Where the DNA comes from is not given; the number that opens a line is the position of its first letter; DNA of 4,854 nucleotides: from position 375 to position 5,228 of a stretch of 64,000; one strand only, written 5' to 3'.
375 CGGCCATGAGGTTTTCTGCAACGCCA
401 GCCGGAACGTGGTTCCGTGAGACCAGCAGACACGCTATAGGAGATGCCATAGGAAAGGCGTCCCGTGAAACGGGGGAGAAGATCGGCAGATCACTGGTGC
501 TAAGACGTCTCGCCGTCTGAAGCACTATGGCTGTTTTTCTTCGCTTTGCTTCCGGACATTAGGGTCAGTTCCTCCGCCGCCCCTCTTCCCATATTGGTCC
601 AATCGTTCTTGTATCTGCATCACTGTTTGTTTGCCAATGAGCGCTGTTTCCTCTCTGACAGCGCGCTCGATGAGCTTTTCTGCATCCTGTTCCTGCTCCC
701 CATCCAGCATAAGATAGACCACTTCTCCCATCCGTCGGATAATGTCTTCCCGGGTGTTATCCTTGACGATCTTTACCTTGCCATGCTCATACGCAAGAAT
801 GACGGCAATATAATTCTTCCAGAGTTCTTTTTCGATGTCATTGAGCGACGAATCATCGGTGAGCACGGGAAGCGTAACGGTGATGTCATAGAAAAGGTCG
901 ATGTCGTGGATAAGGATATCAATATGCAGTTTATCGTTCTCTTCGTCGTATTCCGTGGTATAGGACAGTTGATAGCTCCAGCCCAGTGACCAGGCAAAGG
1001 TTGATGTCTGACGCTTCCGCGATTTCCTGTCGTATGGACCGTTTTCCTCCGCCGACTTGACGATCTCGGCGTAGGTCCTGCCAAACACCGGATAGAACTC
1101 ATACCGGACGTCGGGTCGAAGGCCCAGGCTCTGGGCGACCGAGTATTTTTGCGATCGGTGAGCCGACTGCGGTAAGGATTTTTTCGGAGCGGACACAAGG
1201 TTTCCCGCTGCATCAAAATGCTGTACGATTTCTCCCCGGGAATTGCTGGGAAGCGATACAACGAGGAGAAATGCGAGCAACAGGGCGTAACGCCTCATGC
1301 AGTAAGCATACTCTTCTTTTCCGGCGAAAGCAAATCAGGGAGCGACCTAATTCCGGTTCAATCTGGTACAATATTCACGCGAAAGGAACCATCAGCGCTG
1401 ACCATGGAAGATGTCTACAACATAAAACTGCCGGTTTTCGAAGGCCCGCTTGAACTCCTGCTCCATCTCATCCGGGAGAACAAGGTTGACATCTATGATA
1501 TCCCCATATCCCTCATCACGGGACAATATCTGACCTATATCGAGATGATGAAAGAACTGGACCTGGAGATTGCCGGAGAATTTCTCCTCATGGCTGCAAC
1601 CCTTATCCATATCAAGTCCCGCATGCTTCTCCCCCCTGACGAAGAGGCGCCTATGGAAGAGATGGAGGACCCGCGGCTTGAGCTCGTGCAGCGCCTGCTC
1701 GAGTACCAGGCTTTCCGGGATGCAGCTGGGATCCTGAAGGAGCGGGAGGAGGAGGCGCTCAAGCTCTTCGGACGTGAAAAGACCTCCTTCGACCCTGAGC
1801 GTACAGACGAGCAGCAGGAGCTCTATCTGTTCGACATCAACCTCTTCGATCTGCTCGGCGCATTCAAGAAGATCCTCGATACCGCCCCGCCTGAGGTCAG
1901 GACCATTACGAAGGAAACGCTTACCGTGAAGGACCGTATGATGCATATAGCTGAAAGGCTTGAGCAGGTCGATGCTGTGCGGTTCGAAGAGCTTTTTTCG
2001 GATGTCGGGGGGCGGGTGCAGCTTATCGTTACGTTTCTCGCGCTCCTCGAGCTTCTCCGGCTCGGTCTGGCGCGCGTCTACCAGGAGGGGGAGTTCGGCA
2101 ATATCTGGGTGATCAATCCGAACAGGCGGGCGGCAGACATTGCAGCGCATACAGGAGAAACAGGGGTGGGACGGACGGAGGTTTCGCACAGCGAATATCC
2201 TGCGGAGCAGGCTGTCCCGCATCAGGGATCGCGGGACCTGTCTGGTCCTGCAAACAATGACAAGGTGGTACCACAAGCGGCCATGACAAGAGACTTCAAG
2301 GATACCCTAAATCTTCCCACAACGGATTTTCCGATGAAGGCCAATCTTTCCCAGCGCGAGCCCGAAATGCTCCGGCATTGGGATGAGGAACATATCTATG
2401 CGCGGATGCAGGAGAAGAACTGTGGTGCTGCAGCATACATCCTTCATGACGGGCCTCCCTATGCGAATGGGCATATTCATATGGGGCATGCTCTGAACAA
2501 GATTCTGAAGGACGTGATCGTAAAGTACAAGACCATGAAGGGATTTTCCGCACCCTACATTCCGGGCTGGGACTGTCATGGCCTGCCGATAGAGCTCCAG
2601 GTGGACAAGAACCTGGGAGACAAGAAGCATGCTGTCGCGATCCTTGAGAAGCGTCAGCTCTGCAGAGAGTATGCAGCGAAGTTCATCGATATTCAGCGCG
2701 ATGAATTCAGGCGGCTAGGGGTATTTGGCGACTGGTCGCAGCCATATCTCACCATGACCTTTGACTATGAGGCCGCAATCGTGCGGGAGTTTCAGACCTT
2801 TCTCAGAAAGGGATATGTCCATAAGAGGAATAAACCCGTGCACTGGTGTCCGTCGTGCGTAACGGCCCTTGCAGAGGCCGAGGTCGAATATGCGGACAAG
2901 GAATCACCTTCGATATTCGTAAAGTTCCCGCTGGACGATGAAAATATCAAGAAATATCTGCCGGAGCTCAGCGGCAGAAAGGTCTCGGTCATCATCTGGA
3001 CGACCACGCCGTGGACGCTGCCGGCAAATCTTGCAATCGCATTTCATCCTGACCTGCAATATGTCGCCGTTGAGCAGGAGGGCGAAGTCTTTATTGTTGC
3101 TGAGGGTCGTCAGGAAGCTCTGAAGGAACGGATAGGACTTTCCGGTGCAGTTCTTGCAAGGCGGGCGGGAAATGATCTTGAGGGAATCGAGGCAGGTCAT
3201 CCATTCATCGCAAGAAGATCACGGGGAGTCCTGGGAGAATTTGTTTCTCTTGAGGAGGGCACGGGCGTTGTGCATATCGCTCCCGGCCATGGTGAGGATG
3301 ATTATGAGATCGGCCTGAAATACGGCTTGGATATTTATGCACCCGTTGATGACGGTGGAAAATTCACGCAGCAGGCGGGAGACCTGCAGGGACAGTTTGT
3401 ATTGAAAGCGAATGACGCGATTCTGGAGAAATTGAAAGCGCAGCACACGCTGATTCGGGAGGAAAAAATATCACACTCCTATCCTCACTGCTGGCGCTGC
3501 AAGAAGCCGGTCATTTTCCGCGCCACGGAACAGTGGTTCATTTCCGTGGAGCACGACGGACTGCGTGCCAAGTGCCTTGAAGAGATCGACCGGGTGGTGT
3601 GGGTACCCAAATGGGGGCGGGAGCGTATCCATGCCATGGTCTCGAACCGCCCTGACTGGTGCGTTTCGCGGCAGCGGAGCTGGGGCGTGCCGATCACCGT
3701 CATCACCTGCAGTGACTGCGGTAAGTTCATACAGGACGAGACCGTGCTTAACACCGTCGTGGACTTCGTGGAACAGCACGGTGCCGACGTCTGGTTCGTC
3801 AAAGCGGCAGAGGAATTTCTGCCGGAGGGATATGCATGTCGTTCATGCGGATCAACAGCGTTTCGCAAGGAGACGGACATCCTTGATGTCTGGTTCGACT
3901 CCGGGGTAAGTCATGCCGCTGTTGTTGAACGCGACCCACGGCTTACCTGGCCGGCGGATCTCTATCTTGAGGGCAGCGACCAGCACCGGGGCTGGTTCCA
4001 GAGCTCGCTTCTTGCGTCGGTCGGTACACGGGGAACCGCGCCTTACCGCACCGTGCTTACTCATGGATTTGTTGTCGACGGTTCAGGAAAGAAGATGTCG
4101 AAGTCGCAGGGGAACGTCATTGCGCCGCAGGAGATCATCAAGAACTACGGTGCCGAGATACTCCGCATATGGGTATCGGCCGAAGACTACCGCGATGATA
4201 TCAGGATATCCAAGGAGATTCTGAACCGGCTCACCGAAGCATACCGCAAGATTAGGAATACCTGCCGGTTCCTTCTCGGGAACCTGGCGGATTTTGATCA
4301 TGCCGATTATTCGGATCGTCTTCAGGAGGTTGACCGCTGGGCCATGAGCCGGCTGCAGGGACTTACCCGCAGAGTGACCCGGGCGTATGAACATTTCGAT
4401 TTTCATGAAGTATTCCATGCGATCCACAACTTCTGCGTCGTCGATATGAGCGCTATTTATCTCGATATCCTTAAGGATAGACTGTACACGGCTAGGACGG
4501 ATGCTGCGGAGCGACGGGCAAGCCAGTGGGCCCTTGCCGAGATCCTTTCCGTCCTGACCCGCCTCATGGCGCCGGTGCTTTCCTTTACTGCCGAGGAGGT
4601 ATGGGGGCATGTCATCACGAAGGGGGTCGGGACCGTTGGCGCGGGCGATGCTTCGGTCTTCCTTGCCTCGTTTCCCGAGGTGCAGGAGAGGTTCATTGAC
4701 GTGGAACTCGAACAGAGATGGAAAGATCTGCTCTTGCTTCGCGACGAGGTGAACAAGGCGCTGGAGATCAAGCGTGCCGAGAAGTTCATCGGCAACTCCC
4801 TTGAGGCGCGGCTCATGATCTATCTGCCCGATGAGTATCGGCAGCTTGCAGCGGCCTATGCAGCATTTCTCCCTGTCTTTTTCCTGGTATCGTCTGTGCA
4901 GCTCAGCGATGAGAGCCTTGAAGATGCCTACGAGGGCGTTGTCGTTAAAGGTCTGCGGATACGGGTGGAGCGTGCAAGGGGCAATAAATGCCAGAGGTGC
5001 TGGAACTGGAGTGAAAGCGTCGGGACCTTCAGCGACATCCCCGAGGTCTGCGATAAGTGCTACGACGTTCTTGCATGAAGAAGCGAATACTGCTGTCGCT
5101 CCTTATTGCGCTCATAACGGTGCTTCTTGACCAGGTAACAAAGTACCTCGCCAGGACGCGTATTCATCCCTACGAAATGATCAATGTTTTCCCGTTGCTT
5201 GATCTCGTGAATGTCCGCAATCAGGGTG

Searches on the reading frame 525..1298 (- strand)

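Call 64: search_protein_families(library=pfam, proteins=[window:525-1298:-], max_evalue=0.00001)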
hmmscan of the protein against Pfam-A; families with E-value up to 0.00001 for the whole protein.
window:525-1298:- (257 aa): 1 family
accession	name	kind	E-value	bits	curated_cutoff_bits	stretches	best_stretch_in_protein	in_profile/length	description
PF06037.17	DUF922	-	3.3e-12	47.2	27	1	66-184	1-107/153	Bacterial protein of unknown function (DUF922)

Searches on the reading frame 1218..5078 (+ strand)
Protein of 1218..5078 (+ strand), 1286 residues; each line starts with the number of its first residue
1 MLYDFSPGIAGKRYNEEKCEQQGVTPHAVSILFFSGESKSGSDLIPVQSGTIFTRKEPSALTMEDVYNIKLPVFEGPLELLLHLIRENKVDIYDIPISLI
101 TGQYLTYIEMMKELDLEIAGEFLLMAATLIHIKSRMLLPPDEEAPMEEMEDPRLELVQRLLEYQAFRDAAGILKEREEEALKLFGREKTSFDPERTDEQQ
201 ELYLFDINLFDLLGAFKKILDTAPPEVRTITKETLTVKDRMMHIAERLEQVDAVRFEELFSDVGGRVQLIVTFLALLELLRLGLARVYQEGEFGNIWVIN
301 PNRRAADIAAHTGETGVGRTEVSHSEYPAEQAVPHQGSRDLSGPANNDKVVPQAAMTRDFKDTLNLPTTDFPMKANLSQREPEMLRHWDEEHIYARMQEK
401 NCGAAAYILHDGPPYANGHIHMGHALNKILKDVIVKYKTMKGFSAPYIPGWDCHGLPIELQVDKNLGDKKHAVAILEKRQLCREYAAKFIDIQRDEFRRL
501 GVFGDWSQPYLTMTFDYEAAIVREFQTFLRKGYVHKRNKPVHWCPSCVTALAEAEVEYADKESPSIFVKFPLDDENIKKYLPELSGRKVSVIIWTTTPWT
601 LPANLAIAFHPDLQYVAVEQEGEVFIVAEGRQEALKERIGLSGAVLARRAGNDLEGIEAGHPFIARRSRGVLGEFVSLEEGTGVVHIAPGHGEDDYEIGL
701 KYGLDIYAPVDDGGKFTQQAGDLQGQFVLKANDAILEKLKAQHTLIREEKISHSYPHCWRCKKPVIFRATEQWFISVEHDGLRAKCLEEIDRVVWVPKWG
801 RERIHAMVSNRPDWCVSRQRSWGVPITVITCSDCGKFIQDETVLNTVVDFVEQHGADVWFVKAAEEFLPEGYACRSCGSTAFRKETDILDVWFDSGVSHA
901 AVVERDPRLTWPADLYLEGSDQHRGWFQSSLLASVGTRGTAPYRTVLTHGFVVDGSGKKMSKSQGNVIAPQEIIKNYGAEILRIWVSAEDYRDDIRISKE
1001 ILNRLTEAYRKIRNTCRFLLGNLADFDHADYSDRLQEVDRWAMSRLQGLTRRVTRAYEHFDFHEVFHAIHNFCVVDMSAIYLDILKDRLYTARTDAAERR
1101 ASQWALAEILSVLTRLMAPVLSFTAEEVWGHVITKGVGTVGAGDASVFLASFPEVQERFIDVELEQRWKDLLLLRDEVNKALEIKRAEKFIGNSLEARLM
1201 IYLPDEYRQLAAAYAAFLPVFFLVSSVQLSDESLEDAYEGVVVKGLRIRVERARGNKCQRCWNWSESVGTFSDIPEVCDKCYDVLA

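Call 64: search_protein_families(library=pfam, proteins=[window:1218-5078:+], max_evalue=0.00001)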
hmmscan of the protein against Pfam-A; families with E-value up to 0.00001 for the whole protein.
window:1218-5078:+ (1286 aa): 6 families
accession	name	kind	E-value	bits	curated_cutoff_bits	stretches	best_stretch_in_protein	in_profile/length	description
PF00133.28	tRNA-synt_1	-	1.3e-137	459.4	22.7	1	384-998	2-414/414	tRNA synthetases class I (I, L, M and V)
PF02616.19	SMC_ScpA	-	1.3e-37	130.4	24.6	1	84-298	1-229/232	Segregation and condensation protein ScpA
PF08264.19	Anticodon_1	-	6.2e-31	107.7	25.1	1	1039-1200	1-147/148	Anticodon-binding domain of tRNA ligase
PF09334.17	tRNA-synt_1g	-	6.1e-23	81.7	20.1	1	414-557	8-136/391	tRNA synthetases class I (M)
PF01406.26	tRNA-synt_1e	-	2.3e-08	34.2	27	1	947-1004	241-298/301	tRNA synthetases class I (C) catalytic domain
PF01921.24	tRNA-synt_1f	-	2.6e-06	27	27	0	948-1015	271-338/360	tRNA synthetases class I (K)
